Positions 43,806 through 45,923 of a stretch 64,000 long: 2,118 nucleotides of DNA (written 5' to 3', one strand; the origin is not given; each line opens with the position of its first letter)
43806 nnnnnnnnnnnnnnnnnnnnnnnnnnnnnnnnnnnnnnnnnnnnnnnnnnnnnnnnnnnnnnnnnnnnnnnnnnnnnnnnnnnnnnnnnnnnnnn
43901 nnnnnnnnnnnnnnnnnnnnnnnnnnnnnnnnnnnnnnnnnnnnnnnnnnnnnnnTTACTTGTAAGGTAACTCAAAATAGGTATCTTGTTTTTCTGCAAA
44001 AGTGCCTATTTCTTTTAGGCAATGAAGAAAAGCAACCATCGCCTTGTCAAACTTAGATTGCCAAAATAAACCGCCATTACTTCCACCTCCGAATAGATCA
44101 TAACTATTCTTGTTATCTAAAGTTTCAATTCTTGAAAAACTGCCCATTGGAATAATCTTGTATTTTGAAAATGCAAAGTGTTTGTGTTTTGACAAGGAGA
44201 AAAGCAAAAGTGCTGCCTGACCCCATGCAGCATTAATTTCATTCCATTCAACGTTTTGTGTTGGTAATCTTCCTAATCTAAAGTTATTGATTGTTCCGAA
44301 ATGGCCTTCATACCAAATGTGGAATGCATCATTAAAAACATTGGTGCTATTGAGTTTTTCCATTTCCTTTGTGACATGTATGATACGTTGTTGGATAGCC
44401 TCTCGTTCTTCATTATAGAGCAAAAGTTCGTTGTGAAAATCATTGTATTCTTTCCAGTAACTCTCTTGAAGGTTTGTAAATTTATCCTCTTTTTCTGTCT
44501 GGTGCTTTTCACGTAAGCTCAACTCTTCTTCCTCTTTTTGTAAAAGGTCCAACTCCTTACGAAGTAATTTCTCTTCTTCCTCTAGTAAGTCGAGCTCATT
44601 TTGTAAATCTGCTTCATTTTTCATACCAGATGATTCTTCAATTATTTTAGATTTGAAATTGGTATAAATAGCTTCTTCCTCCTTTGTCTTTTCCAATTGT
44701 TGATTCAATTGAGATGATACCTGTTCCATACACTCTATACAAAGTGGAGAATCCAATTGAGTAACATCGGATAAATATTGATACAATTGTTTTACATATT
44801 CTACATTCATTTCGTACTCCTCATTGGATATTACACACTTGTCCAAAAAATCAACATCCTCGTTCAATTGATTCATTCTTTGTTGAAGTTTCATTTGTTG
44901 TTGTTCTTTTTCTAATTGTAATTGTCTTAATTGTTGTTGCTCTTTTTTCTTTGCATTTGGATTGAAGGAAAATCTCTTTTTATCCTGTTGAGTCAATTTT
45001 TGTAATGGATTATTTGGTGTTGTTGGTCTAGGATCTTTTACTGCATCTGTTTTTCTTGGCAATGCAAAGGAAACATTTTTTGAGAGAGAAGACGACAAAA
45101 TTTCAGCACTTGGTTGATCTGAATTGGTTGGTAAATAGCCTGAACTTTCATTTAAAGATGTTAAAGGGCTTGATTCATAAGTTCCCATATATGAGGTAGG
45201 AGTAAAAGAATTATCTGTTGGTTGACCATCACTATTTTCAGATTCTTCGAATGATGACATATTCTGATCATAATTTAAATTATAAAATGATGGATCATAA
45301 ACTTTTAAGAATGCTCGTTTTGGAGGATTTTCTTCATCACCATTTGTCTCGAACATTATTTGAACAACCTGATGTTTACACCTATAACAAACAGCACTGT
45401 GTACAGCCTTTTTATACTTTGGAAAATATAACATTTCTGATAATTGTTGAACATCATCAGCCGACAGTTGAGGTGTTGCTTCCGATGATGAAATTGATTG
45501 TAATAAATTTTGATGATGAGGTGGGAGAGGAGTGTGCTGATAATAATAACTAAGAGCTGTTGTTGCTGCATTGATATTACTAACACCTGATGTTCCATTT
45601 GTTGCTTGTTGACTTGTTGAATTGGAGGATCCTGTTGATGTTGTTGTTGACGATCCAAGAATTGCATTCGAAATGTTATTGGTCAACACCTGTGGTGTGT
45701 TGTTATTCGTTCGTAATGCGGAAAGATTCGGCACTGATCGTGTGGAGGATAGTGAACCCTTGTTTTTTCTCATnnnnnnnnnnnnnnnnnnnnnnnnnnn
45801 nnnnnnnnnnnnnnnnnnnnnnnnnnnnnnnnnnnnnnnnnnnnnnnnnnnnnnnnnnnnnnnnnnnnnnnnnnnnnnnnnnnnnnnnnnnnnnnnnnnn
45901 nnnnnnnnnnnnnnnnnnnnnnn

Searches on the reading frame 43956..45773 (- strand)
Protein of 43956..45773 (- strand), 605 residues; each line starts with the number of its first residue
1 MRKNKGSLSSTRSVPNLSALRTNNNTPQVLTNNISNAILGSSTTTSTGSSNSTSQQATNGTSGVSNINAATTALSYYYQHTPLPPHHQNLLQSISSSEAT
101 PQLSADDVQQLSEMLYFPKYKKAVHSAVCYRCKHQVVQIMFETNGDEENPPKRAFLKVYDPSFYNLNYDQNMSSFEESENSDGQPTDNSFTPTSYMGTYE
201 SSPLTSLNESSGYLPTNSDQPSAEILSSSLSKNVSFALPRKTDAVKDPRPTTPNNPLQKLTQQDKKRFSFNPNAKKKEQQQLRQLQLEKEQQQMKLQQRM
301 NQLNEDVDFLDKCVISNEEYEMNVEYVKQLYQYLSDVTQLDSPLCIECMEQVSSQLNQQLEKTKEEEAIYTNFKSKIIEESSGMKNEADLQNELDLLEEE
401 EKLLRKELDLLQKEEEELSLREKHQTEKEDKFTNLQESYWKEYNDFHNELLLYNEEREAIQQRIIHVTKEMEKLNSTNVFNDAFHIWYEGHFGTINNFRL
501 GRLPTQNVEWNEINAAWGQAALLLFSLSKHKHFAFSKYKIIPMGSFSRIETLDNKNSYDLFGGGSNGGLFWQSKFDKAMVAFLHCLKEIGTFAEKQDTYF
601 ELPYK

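Call 16: search_protein_families(library=pfam, proteins=[window:43956-45773:-], max_evalue=0.00001)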
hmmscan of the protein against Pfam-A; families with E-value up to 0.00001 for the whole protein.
window:43956-45773:- (605 aa): 2 families
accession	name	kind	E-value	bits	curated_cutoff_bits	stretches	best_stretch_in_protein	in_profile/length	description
PF04111.17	APG6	-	2.2e-51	174.8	34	1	474-605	1-135/179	Apg6 BARA domain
PF17675.6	APG6_N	-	2.9e-17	63.8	45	1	343-469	1-130/132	Apg6 coiled-coil region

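Call 18: list_cluster_members(proteins=[window:43956-45773:-, window:50714-53866:-, window:18753-20123:-, window:6571-9582:+, window:58506-59471:+, window:54500-57433:+])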
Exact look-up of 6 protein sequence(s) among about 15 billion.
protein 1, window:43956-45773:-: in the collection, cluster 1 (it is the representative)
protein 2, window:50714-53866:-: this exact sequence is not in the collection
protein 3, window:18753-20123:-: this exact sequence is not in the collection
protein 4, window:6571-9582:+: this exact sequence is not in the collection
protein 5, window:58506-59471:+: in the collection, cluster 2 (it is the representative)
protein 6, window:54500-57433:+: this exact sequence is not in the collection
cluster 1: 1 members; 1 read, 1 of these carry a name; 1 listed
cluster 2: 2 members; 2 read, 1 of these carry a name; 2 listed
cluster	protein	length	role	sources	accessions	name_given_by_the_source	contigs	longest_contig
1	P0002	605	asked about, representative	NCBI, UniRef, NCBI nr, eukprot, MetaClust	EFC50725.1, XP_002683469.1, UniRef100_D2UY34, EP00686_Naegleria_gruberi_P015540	autophagy protein 6 [Naegleria gruberi] | Autophagy protein 6 n=1 Tax=Naegleria gruberi TaxID=5762 RepID=D2UY34_NAEGR | XP_002683469.1 autophagy protein 6 [Naegleria gruberi strain NEG-M]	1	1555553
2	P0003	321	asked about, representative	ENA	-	-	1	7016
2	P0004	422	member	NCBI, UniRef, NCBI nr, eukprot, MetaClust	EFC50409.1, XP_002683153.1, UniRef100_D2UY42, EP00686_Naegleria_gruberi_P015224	N-acetylglucosaminylaminotransferase [Naegleria gruberi] | alpha-1,3-mannosyl-glycoprotein 2-beta-N-acetylglucosaminyltransferase n=1 Tax=Naegleria ... | XP_002683153.1 N-acetylglucosaminylaminotransferase [Naegleria gruberi strain NEG-M]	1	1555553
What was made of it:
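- The organism is identified by an exact match to N. gruberi XP_002683469.1 (call 18).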
